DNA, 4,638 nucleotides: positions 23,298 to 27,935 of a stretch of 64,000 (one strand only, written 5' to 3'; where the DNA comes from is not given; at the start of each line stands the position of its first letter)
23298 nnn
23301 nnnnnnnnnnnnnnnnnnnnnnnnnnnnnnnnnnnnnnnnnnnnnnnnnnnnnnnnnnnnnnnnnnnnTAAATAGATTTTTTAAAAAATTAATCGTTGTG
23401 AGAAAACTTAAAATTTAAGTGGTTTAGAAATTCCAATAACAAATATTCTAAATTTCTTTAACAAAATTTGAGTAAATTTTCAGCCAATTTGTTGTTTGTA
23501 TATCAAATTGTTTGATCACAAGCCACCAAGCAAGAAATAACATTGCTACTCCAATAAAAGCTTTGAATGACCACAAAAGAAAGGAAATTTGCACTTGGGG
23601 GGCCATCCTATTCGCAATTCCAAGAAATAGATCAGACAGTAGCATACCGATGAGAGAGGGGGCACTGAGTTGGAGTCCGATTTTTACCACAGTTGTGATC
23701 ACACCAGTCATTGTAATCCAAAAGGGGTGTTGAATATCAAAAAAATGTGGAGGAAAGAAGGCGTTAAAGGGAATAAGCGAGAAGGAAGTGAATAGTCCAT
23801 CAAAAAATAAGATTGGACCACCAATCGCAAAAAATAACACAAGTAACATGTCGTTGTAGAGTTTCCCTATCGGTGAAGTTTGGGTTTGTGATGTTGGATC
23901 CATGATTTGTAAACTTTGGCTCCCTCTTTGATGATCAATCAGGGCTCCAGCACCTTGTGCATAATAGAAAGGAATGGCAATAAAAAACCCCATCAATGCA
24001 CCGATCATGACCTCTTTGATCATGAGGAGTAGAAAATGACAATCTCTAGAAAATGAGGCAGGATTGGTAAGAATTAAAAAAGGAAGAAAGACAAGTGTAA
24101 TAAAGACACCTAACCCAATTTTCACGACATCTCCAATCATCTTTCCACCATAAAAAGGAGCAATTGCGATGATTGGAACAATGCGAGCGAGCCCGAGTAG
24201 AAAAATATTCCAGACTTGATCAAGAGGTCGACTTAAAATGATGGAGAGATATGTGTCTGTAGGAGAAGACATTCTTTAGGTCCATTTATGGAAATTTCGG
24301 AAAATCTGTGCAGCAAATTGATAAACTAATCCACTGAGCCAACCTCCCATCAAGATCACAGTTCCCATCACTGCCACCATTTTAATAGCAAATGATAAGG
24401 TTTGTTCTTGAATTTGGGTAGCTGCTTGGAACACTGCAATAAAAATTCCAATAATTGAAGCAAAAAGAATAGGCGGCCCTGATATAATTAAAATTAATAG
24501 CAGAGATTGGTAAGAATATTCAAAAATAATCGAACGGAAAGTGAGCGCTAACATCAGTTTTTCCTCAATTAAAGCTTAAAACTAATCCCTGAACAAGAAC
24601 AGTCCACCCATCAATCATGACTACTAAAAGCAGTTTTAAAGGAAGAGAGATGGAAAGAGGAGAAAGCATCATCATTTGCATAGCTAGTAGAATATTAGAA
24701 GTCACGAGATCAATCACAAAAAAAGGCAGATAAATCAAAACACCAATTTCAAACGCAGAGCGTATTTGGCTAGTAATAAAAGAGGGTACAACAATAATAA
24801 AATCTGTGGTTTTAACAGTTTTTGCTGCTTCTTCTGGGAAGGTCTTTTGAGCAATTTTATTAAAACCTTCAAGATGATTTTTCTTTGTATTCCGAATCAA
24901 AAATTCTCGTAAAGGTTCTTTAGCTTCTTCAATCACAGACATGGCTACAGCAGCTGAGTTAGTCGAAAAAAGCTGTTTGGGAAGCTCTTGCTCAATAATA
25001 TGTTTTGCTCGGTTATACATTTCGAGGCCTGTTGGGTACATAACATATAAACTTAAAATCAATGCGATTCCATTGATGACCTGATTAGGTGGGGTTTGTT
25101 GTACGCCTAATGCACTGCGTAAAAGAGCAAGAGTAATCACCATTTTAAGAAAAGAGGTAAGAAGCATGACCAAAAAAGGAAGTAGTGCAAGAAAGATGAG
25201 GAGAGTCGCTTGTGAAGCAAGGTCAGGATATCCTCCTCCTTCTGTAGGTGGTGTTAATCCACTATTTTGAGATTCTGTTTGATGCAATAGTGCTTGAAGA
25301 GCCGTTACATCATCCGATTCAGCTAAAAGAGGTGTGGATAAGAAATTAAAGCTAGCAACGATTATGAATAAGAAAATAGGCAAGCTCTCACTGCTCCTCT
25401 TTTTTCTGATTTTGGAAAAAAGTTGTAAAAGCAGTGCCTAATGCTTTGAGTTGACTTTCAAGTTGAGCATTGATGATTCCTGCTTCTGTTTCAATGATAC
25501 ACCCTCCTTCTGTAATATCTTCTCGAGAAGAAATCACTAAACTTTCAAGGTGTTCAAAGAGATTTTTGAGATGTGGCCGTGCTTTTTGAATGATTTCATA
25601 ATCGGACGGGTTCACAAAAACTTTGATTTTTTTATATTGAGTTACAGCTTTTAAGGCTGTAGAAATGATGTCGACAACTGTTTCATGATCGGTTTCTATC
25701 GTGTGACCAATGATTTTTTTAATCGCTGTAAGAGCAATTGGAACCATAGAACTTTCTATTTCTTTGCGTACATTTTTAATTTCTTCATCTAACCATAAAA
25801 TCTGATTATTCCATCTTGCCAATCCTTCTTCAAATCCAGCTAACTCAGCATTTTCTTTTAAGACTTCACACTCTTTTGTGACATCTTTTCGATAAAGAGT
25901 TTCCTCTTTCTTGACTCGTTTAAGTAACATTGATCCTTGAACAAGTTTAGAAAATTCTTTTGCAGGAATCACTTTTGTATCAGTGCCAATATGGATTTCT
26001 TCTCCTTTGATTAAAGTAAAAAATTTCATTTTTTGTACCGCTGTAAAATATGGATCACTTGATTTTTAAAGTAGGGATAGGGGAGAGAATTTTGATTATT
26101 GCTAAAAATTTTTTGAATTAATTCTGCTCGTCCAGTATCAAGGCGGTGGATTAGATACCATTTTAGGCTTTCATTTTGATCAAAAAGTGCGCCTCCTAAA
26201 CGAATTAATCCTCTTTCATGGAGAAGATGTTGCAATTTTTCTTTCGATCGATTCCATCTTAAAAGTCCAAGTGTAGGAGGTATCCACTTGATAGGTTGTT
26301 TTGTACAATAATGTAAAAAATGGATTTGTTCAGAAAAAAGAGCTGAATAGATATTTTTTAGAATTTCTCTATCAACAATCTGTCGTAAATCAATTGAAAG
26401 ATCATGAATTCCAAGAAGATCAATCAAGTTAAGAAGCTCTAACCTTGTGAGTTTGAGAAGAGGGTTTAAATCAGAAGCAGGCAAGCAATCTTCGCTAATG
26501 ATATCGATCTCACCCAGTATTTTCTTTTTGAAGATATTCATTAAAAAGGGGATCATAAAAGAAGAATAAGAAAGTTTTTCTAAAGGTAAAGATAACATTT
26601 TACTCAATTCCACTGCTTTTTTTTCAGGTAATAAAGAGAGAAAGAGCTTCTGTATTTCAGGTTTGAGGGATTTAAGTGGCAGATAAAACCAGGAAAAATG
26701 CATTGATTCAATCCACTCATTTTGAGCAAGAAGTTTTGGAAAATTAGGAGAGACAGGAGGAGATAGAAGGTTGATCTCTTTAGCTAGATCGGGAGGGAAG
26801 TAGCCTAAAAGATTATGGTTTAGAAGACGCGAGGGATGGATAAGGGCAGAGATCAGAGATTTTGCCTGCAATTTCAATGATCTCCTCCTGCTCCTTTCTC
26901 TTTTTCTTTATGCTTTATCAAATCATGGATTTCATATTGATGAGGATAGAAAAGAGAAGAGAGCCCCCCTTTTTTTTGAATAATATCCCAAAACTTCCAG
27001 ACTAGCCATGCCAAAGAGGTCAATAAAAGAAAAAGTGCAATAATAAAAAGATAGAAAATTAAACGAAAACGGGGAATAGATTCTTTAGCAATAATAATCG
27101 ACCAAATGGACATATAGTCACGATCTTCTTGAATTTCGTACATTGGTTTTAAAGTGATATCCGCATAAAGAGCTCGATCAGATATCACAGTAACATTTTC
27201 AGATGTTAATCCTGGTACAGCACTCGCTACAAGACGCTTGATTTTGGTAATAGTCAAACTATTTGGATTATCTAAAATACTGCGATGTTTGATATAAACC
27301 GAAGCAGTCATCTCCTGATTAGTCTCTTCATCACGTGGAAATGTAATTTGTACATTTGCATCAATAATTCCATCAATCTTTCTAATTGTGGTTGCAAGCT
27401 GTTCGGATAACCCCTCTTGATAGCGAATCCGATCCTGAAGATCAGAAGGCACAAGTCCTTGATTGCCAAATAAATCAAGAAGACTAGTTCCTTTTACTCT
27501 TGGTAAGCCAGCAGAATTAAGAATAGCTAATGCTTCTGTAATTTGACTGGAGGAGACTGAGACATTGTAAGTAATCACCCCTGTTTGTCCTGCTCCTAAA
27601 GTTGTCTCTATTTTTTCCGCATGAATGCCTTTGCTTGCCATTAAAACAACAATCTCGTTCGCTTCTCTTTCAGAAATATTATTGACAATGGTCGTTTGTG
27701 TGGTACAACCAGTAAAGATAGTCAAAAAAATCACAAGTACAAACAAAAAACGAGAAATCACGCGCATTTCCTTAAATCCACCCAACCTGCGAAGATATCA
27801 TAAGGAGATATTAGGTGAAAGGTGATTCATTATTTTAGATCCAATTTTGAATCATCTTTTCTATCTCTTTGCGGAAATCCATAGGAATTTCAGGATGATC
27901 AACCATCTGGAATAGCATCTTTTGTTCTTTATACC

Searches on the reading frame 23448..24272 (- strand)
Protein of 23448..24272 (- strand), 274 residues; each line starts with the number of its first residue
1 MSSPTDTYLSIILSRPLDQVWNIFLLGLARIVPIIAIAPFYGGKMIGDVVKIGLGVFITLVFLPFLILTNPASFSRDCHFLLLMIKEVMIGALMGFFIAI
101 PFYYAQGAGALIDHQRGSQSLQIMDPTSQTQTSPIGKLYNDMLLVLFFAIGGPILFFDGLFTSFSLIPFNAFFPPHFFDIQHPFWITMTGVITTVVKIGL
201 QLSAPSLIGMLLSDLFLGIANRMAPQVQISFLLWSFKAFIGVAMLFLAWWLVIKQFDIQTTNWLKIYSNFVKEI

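Call 51: search_protein_families(library=pfam, proteins=[window:23448-24272:-], max_evalue=0.001)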
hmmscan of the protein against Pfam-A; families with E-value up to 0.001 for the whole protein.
window:23448-24272:- (274 aa): 1 family
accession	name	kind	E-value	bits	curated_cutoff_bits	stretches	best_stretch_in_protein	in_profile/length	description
PF01311.25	Bac_export_1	-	6.4e-48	163.8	27.8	1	23-257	3-224/230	Bacterial export proteins, family 1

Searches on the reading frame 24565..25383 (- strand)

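Call 51: search_protein_families(library=pfam, proteins=[window:24565-25383:-], max_evalue=0.001)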
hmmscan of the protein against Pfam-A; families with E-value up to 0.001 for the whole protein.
window:24565-25383:- (272 aa): 1 family
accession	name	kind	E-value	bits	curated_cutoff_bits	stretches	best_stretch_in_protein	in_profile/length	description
PF00813.25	FliP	-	1.8e-62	211.1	26.9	1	61-267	1-191/191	FliP family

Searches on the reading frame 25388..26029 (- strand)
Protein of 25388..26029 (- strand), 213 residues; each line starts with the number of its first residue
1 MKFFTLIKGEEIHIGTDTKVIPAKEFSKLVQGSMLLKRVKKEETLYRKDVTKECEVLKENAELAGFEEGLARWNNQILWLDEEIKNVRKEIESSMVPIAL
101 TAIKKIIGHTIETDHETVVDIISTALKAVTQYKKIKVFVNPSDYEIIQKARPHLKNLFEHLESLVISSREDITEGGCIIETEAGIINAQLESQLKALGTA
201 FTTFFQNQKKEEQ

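Call 51: search_protein_families(library=pfam, proteins=[window:25388-26029:-], max_evalue=0.001)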
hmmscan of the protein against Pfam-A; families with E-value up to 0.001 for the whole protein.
window:25388-26029:- (213 aa): 1 family
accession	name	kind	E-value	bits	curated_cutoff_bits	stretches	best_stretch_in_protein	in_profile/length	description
PF02108.21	FliH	-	6.7e-21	75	24.1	1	77-196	11-127/128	Flagellar assembly protein FliH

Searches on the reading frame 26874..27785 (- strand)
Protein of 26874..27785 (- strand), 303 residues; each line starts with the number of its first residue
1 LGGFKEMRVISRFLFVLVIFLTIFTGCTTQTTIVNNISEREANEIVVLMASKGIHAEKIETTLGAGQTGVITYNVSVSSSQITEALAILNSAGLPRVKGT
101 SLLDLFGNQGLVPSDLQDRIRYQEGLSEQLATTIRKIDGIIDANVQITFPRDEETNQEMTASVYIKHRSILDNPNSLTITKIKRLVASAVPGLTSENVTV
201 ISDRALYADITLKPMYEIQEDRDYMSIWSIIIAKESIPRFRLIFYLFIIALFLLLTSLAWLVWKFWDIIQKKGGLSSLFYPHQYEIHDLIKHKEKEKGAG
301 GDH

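Call 51: search_protein_families(library=pfam, proteins=[window:26874-27785:-], max_evalue=0.001)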
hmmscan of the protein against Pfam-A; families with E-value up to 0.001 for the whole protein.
window:26874-27785:- (303 aa): 1 family
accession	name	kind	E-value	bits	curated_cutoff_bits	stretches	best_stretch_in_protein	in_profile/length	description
PF01514.23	YscJ_FliF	-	1.7e-24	87.1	24.4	1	29-203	5-172/179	Secretory protein of YscJ/FliF family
